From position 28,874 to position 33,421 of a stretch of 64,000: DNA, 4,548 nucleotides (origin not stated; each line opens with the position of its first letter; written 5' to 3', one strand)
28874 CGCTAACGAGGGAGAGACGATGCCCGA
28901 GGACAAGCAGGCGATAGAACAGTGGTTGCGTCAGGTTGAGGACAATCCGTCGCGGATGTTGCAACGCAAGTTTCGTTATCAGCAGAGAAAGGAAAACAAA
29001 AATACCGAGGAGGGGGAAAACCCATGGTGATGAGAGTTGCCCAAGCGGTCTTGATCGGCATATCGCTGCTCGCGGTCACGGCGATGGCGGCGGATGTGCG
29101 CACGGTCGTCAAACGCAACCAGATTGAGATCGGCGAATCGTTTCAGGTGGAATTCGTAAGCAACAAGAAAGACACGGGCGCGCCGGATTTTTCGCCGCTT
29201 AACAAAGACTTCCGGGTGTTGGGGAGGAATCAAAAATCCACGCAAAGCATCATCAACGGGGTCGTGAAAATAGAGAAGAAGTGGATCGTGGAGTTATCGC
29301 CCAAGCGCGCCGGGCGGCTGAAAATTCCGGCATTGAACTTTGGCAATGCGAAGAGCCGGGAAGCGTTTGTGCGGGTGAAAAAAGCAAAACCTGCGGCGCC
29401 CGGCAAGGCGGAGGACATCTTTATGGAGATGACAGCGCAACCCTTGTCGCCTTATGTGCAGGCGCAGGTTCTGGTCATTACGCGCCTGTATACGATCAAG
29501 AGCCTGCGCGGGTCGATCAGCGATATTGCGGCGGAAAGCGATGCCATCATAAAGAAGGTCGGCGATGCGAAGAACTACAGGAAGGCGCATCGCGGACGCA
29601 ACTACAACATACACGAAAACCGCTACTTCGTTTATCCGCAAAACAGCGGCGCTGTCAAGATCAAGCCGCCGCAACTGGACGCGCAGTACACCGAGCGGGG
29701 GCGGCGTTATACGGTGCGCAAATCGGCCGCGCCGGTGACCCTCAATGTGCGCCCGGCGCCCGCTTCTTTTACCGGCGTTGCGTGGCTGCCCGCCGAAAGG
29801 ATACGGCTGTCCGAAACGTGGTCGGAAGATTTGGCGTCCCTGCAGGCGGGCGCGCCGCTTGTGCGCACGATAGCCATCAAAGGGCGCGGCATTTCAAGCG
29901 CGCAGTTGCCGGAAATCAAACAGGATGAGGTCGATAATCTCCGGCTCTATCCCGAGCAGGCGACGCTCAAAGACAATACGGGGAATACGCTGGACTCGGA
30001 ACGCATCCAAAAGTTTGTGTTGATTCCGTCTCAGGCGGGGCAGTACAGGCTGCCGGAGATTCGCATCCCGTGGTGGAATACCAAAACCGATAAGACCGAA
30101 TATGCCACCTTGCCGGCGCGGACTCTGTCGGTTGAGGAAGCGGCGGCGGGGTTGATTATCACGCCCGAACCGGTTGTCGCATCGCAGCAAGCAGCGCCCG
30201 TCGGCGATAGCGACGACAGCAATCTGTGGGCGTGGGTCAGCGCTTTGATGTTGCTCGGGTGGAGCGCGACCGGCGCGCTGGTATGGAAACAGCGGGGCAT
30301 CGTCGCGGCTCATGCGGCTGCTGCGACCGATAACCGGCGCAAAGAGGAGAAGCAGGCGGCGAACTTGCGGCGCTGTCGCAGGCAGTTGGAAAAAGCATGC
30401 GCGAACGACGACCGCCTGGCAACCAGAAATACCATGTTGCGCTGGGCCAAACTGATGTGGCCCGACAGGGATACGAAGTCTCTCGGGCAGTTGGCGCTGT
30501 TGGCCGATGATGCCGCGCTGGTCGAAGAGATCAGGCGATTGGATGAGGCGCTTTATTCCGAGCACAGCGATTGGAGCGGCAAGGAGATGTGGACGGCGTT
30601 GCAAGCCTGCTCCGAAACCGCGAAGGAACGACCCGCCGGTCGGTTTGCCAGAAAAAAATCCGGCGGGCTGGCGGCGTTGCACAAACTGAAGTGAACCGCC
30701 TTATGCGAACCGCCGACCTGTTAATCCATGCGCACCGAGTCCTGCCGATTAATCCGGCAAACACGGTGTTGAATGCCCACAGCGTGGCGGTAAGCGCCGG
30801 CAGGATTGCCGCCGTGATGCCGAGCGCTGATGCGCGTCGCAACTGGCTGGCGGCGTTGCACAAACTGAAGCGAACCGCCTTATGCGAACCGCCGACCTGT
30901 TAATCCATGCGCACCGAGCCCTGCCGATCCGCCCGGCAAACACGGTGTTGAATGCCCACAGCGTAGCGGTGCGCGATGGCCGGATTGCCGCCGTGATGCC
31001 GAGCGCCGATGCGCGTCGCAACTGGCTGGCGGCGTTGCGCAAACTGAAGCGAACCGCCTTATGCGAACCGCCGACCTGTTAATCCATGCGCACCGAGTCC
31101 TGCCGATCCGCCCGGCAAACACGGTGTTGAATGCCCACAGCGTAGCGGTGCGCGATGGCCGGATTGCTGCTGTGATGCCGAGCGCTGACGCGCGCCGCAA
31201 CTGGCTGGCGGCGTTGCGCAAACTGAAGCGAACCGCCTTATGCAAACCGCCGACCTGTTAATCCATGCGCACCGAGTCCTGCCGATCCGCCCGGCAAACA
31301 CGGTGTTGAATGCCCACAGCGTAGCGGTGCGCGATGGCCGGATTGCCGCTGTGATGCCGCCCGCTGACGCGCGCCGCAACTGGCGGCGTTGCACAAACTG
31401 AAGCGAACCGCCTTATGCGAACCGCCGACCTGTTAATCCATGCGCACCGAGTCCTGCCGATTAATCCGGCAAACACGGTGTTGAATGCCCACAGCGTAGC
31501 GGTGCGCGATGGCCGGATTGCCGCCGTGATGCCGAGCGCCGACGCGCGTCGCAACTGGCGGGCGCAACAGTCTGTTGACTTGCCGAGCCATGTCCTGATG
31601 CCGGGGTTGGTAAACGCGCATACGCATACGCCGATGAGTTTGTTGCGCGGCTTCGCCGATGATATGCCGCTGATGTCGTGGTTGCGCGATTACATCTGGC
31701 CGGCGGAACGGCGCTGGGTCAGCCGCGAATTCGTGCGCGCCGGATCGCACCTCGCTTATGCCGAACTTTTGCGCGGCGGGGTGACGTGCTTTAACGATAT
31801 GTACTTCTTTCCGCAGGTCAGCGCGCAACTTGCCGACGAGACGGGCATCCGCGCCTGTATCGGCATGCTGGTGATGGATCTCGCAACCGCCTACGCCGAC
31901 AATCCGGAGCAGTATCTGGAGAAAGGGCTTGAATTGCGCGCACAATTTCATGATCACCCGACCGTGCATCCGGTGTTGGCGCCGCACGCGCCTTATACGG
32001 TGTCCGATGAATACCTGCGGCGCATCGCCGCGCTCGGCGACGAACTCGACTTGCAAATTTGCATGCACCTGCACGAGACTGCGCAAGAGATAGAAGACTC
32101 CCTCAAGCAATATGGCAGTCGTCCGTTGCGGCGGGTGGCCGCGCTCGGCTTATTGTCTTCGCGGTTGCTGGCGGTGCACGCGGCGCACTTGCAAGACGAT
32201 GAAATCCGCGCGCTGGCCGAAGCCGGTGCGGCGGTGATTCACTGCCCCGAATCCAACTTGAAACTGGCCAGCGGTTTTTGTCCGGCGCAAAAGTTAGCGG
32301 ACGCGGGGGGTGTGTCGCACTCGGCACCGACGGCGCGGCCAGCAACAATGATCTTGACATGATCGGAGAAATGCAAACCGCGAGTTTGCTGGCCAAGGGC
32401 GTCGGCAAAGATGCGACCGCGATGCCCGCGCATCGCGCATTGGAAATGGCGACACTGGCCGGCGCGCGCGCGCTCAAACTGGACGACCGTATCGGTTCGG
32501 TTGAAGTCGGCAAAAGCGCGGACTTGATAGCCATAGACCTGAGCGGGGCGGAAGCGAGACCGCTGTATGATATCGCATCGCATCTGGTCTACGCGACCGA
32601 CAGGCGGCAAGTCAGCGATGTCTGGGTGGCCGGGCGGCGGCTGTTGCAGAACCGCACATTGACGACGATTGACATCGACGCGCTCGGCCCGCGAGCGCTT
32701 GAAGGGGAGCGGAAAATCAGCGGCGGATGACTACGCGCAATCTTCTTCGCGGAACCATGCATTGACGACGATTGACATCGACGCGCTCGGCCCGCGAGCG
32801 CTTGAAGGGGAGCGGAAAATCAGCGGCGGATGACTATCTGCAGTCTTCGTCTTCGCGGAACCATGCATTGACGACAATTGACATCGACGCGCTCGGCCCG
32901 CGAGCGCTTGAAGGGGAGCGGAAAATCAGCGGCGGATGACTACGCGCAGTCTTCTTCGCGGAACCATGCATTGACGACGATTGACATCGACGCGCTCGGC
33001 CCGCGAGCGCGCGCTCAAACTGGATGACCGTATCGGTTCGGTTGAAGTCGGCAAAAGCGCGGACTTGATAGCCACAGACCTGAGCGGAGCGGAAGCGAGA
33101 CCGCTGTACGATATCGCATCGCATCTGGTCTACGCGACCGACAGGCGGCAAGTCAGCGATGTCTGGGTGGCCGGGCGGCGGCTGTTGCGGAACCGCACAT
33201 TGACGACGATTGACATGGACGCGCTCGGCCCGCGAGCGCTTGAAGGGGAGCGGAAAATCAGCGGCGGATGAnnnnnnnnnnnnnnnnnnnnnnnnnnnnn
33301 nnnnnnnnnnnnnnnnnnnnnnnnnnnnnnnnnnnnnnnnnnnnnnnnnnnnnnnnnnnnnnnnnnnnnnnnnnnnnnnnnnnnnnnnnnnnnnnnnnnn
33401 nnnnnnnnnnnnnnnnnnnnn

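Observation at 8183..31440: A recurring rule: junction arrays at same-strand gene pairs are all in-phase fusions at 8–9-bp microhomologies that keep a start codon in every copy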

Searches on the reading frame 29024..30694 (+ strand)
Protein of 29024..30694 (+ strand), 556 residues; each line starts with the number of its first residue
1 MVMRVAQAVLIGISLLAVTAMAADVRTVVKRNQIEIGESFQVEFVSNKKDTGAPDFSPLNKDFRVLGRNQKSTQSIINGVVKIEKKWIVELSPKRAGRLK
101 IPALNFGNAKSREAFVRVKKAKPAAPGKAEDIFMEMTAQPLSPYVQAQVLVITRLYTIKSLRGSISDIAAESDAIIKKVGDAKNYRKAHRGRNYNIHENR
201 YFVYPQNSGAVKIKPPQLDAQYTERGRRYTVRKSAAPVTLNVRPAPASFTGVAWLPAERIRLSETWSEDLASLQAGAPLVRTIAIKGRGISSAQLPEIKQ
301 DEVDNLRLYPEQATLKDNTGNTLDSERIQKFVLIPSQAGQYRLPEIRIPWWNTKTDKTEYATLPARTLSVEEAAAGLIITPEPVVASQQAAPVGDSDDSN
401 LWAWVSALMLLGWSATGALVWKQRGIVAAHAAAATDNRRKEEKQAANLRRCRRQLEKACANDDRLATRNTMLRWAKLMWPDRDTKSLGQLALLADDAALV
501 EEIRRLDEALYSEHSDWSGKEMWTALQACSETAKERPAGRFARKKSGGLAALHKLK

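Call 11: search_protein_families(library=pfam, proteins=[window:29024-30694:+])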
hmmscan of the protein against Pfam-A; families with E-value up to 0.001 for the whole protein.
window:29024-30694:+ (556 aa): 2 families
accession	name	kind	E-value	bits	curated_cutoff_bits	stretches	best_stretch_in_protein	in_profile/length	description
PF13584.12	BatD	-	3.7e-23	82.4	24.1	2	28-114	2-88/92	BatD DUF11 like domain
PF25607.1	DUF7939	-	1.3e-14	54.7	27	1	449-531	2-79/81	Domain of unknown function (DUF7939)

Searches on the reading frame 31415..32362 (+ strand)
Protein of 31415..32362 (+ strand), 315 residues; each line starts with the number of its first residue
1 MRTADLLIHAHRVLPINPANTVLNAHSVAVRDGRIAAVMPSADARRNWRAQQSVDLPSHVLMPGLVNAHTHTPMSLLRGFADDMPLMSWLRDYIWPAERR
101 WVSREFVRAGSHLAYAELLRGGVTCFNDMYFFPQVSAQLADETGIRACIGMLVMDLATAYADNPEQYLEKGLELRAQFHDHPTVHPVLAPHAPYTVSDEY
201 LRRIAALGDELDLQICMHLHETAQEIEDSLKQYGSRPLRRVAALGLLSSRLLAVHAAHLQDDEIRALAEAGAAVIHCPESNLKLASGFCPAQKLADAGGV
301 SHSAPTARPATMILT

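Call 11: search_protein_families(library=pfam, proteins=[window:31415-32362:+])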
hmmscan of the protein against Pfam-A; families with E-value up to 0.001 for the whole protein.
window:31415-32362:+ (315 aa): 2 families
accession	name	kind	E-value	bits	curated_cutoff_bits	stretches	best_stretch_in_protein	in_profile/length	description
PF01979.26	Amidohydro_1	-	2.7e-40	139.1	25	1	60-300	1-243/345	Amidohydrolase family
PF07969.17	Amidohydro_3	-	2.1e-05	24.6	29.7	0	189-275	247-332/472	Amidohydrolase family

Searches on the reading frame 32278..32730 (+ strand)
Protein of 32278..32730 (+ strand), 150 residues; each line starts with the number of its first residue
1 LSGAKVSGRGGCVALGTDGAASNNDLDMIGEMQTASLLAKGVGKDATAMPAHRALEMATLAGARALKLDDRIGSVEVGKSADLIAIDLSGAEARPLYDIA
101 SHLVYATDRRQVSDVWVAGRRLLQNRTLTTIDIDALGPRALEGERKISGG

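Call 11: search_protein_families(library=pfam, proteins=[window:32278-32730:+])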
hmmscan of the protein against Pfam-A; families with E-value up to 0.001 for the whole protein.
window:32278-32730:+ (150 aa): 2 families
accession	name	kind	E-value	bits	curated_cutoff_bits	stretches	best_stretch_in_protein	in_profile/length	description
PF01979.26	Amidohydro_1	-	2.5e-26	93.2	25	1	13-121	245-344/345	Amidohydrolase family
PF07969.17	Amidohydro_3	-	1.5e-10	41.6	29.7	1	12-121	368-470/472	Amidohydrolase family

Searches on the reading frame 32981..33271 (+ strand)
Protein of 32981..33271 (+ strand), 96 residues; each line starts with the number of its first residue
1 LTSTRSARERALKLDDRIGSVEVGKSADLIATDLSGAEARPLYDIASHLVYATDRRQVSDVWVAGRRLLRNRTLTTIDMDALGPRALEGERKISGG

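Call 11: search_protein_families(library=pfam, proteins=[window:32981-33271:+])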
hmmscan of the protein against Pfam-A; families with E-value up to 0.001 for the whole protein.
window:32981-33271:+ (96 aa): 2 families
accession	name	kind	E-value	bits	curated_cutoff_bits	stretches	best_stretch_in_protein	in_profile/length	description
PF01979.26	Amidohydro_1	-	1.4e-09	38.2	25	1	10-67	296-344/345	Amidohydrolase family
PF07969.17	Amidohydro_3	-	0.0001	22.4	29.7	1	4-67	416-470/472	Amidohydrolase family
